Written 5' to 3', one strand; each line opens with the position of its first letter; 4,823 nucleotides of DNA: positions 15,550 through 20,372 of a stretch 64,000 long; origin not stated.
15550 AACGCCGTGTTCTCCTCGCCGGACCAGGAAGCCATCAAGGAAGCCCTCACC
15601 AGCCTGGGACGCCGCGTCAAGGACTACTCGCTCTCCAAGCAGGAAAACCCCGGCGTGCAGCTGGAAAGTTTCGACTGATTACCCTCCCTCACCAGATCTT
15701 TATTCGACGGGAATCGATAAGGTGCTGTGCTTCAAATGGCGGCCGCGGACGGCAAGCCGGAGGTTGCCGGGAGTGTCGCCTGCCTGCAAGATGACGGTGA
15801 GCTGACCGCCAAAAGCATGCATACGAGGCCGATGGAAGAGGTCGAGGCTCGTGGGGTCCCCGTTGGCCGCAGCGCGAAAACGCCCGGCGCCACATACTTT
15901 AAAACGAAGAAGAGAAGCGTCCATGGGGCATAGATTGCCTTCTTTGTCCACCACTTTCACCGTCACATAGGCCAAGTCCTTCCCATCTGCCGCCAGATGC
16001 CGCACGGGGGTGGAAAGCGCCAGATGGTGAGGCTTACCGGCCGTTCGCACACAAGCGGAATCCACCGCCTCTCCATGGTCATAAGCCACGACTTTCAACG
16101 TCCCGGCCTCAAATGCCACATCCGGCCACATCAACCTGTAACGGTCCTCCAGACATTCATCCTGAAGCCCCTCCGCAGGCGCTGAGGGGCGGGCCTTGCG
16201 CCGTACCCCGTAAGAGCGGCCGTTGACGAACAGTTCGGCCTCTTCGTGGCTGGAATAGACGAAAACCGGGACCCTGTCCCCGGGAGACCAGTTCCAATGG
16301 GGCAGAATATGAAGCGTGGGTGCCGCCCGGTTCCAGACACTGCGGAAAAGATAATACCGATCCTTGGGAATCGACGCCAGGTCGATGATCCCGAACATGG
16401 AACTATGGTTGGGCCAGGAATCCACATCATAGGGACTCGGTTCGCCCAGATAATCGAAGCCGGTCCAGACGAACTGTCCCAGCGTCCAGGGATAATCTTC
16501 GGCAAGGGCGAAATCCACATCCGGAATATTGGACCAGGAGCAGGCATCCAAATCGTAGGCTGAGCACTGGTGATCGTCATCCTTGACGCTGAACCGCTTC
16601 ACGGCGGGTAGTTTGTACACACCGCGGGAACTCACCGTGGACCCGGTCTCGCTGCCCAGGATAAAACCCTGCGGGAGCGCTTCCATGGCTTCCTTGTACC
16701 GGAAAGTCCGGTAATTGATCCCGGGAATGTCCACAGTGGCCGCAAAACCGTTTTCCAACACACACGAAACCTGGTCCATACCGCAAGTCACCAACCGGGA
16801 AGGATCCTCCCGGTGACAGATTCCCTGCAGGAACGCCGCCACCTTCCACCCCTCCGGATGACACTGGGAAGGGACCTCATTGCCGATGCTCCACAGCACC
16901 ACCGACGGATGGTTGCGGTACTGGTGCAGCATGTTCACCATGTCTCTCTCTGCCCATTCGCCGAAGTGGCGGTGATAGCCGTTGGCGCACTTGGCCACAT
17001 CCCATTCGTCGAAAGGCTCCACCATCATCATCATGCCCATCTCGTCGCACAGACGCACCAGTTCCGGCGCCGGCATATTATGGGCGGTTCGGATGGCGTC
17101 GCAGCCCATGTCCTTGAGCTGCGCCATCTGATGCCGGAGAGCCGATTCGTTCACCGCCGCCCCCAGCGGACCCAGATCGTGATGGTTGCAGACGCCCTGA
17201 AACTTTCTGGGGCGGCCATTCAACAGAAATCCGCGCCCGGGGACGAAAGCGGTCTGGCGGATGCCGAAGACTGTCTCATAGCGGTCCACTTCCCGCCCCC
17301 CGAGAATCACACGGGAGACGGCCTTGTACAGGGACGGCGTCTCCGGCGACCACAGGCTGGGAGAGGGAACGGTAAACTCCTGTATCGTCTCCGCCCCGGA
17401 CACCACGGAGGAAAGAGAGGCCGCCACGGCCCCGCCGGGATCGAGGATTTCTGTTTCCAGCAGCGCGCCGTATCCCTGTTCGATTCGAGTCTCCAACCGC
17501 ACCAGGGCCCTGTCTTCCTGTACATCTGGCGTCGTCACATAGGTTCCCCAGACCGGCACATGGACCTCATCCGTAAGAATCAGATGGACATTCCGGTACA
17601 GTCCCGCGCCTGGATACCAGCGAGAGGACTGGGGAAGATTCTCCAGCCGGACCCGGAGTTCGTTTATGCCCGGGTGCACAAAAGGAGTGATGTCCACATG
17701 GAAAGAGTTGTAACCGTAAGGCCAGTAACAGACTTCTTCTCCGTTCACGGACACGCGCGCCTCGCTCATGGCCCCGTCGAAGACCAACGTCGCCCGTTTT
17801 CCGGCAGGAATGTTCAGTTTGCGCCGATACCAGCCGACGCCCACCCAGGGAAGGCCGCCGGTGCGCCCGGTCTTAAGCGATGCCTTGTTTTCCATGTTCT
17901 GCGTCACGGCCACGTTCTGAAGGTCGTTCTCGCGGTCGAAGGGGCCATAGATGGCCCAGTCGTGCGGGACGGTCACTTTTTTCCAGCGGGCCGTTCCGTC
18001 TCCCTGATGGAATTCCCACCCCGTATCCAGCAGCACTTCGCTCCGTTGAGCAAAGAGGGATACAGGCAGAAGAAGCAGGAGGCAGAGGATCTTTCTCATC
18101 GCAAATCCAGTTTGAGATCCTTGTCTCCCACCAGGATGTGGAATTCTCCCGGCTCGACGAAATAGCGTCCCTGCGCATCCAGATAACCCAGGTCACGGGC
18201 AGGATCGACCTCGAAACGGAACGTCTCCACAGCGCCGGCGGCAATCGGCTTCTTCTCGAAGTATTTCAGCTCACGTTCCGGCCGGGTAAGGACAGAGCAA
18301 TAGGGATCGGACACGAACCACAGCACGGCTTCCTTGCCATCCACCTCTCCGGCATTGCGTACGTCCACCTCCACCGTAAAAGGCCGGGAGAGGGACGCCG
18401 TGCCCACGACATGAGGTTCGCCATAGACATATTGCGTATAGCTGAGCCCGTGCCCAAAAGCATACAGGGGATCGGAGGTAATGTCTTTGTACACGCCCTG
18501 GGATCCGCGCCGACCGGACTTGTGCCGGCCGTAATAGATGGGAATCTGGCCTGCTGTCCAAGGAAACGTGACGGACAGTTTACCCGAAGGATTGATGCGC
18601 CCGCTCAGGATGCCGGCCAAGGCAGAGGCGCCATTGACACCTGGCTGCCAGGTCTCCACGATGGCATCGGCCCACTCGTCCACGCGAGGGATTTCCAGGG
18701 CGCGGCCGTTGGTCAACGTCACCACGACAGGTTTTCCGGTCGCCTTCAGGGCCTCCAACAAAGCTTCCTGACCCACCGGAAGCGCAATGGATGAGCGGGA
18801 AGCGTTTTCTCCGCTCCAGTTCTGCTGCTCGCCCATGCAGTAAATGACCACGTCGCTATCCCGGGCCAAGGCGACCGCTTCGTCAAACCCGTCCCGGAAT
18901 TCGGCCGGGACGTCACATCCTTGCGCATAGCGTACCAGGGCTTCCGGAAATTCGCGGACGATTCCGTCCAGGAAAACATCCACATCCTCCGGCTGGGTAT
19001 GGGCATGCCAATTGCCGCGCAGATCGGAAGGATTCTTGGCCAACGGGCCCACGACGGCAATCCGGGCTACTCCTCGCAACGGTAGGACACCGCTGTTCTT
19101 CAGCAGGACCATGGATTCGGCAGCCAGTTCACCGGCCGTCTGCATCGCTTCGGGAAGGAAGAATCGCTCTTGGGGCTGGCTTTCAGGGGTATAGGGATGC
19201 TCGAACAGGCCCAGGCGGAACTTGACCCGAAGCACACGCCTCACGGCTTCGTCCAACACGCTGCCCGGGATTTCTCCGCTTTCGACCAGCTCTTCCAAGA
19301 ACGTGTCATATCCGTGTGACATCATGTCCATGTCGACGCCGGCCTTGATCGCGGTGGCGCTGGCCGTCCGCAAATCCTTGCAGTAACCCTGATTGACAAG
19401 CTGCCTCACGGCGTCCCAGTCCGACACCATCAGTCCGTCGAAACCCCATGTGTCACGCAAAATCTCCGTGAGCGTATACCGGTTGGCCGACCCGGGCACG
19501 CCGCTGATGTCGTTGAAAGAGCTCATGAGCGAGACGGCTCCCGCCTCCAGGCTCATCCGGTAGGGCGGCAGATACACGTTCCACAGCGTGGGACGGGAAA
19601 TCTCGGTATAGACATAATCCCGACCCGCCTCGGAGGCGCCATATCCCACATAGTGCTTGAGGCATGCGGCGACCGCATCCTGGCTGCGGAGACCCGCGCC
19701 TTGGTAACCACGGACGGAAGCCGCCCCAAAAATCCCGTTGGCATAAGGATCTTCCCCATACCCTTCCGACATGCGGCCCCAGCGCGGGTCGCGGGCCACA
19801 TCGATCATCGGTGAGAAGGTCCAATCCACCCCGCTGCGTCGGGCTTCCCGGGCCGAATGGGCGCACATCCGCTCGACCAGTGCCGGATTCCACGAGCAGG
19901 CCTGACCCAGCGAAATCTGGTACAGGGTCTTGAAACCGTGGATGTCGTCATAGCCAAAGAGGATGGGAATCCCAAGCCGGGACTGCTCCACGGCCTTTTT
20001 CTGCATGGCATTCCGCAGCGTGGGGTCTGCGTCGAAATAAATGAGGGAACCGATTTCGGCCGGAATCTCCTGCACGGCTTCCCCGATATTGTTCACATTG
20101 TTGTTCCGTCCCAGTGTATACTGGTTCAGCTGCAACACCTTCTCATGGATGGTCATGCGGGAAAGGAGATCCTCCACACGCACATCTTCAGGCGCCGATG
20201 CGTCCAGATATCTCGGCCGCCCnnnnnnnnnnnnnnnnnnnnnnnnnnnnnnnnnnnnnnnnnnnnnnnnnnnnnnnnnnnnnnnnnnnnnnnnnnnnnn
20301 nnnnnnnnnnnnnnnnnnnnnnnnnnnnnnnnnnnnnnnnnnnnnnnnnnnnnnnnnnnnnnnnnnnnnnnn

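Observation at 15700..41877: PUL2: a locus of unknown substrate built around two DUF4832-like glycanases, possibly for a GlcA/Glc/Gal microbial exopolysaccharide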

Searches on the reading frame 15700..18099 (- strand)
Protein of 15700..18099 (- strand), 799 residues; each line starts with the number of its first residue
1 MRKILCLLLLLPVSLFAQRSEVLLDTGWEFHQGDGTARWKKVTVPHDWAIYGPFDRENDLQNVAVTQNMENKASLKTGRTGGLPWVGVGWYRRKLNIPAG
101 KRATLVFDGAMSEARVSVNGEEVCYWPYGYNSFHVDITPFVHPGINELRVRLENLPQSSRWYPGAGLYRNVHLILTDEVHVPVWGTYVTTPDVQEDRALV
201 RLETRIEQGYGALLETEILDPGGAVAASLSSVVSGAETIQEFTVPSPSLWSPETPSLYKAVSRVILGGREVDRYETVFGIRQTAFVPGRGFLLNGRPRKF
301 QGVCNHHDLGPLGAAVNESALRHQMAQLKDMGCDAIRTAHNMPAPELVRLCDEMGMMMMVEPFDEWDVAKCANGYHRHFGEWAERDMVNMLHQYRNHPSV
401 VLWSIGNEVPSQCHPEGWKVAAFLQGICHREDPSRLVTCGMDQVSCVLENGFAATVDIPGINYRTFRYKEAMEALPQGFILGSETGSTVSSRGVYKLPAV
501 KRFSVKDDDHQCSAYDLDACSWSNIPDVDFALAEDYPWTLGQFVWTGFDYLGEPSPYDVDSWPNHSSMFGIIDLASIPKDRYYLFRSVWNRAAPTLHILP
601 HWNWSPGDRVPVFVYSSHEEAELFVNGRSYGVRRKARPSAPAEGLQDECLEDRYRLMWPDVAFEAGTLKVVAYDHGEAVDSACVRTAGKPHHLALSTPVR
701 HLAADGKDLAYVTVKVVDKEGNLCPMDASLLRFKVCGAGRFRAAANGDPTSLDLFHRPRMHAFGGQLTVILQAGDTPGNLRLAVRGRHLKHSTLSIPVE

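Call 4: search_protein_families(library=pfam, proteins=[window:15700-18099:-])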
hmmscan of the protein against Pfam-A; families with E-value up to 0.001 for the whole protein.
window:15700-18099:- (799 aa): 6 families
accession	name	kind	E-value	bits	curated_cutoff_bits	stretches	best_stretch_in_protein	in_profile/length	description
PF18565.7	Glyco_hydro2_C5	-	4.5e-27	94.4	32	1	694-794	2-102/103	Glycoside hydrolase family 2 C-terminal domain 5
PF02836.23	Glyco_hydro_2_C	-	8.1e-22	78.1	21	1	290-445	7-166/302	Glycosyl hydrolases family 2, TIM barrel domain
PF16355.11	DUF4982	-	2.1e-18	66.4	23.9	1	607-679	1-60/61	Domain of unknown function (DUF4982)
PF00703.27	Glyco_hydro_2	-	5.7e-14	53.2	23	1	187-281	6-109/109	Glycosyl hydrolases family 2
PF02837.24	Glyco_hydro_2_N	-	7.1e-14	52.5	28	1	39-174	23-166/169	Glycosyl hydrolases family 2, sugar binding domain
PF22666.2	Glyco_hydro_2_N2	-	2.4e-06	28.2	27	1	85-155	44-120/167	Glycosyl hydrolase 2 galactose-binding domain-like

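Call 13: search_protein_families(library=ncbifam, proteins=[window:15700-18099:-], max_evalue=0.01)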
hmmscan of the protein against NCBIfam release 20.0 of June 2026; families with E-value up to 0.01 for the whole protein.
window:15700-18099:- (799 aa): 12 families
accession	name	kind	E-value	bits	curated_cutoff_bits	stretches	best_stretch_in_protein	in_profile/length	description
NF041463.1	GalB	equivalog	1.7e-244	813.6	900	1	37-788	98-868/869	beta-galactosidase GalB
NF041462.1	GalA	equivalog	1.2e-183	612.2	900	1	37-796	44-763/763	beta-galactosidase GalA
NF050095.1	BetGlucuronLacZ4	equivalog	2.9e-53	181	950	2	9-443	4-441/666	beta-glucuronidase LacZ4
NF052611.1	beta_gal_Bga2A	equivalog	8.1e-39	133.3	999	1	36-437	66-480/1007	beta-galactosidase, LacZ type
NF007538.0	PRK10150.1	equivalog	1.6e-35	122.5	544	2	162-440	168-451/607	beta-glucuronidase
NF007666.0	PRK10340.1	equivalog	1.2e-28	99.5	1284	1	88-441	110-476/1030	beta-galactosidase subunit alpha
NF049877.1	GlucurArabfur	equivalog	4.7e-25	87.4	1800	1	39-408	376-769/1400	beta-d-glucuronidase/beta-L-arabinofuranosidase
NF049891.1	Bet1-4galacdseBT4156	equivalog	9.7e-25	86.6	1700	1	27-408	30-407/946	exo-beta-1,4-galactosidase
NF007074.0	PRK09525.1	subfamily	1e-22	79.8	1221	1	88-436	121-484/1027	beta-galactosidase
NF041100.1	betagal_LacZ_Ttogales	equivalog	2.8e-18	65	2000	1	87-410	108-444/1090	beta-galactosidase LacZ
NF049890.1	Bet1-4galacdseBT4151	equivalog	1.8e-15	56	1500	2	249-409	291-450/952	exo-beta-1,4-galactosidase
NF045579.1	rhamnoside_JR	domain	0.00028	21.1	50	1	85-155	38-111/123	glycosylhydrolase-like jelly roll fold domain-containing protein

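Call 62: search_solved_structures(query=window:15700-18099:-, max_evalue=1e-80)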
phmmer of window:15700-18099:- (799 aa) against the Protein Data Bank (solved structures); distinct sequences matched with E-value up to 1e-80: 15.
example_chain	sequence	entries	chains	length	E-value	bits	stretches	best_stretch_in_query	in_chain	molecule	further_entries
5t98_A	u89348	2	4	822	2.6e-193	647.6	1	38-798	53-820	Glycoside Hydrolase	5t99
9bey_A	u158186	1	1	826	2.6e-187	627.8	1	22-785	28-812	GH2 beta-galactosidase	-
7cwd_A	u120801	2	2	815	1.2e-156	526.3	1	39-790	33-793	beta-glalactosidase | beta-galactosidase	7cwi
4ypj_A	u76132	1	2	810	8.9e-148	497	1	35-782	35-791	Beta galactosidase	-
8q2h_A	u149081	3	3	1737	8e-147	493.9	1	35-782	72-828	beta-galactosidase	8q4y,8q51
4cu6_A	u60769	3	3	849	7.6e-117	394.7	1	36-790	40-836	BETA-GALACTOSIDASE | GLYCOSIDE HYDROLASE 2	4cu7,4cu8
4cuc_A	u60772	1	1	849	1.8e-116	393.4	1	36-790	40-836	BETA-GALACTOSIDASE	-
3gm8_A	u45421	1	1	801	2.1e-116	393.2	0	26-496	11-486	Glycoside hydrolase family 2, candidate beta-glycosidase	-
6qub_B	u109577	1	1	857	1.2e-109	370.9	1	79-796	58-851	Beta-galactosidase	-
6qub_A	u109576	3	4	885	2.1e-109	370.1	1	79-796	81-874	Beta-galactosidase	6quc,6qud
7nit_A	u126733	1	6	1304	4.7e-109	368.9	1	79-796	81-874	Beta-galactosidase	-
5dmy_A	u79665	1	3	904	2.9e-108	366.3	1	79-796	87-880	Beta-galactosidase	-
5t9a_A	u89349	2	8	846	1.1e-104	354.5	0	37-410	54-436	Glycoside Hydrolase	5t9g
7rsk_A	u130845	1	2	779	5.4e-104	352.2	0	23-486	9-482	Glycosyl hydrolase family 2, sugar binding domain protein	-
6b6l_A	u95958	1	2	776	7.6e-104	351.7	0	23-486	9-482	Glycosyl hydrolase family 2, sugar binding domain protein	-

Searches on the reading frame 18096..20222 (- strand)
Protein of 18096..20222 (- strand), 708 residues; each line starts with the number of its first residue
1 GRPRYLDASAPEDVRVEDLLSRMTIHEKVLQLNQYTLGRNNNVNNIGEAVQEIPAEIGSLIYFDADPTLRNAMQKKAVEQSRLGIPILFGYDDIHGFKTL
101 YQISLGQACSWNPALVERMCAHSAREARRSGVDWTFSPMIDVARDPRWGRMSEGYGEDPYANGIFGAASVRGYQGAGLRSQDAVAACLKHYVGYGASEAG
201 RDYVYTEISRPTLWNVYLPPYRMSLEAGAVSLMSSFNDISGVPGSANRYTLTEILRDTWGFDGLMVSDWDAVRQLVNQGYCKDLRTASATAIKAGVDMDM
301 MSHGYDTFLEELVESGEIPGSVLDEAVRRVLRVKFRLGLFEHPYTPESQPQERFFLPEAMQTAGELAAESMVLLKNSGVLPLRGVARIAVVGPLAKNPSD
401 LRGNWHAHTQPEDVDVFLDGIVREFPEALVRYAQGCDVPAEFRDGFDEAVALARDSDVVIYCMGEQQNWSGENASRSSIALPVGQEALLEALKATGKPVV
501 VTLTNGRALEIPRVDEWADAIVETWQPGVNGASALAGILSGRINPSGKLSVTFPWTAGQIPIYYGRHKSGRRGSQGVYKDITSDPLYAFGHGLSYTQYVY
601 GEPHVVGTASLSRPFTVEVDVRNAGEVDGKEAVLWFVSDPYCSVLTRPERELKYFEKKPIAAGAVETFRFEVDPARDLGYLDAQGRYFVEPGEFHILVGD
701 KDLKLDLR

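Call 61: search_solved_structures(query=window:18096-20222:-, max_evalue=1e-80)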
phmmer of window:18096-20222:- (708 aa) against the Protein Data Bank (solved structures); distinct sequences matched with E-value up to 1e-80: 22.
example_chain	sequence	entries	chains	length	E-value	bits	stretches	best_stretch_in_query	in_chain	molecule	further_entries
5tf0_A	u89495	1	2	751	5.8e-159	534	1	8-701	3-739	Glycosyl hydrolase family 3 N-terminal domain protein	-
3u48_A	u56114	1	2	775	7.8e-158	530.3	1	17-702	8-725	JMB19063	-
3u4a_A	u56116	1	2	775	3.8e-157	528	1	17-702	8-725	JMB19063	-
9urf_A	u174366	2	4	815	1.9e-153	515.8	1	11-701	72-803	beta-glucosidase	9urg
6r5i_A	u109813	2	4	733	1.8e-152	512.6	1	16-700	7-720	Periplasmic beta-glucosidase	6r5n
6r5p_B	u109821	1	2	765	7e-152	510.6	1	16-700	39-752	Periplasmic beta-glucosidase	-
6r5r_A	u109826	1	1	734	7.3e-152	510.6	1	16-700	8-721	Periplasmic beta-glucosidase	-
6r5o_B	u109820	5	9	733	8.3e-152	510.4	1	16-700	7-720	Periplasmic beta-glucosidase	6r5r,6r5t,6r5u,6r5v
5xxl_A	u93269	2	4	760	2.1e-151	509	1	11-701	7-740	Periplasmic beta-glucosidase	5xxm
5xxn_A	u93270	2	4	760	1e-150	506.7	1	11-701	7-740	Periplasmic beta-glucosidase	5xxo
4zoa_A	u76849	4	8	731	1.3e-137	463.4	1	12-703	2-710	Lin1840 protein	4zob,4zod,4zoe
4zo6_A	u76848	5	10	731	1.7e-136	459.7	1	12-703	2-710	Lin1840 protein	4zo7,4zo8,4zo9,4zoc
7zb3_A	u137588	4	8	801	2.3e-131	442.8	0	5-406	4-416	Beta-xylosidase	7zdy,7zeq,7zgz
8c7f_A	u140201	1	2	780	2.3e-130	439.5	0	5-406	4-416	Xylosidase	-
5z9s_A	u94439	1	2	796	3.2e-120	406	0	6-409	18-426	Glycosyl hydrolase family 3 protein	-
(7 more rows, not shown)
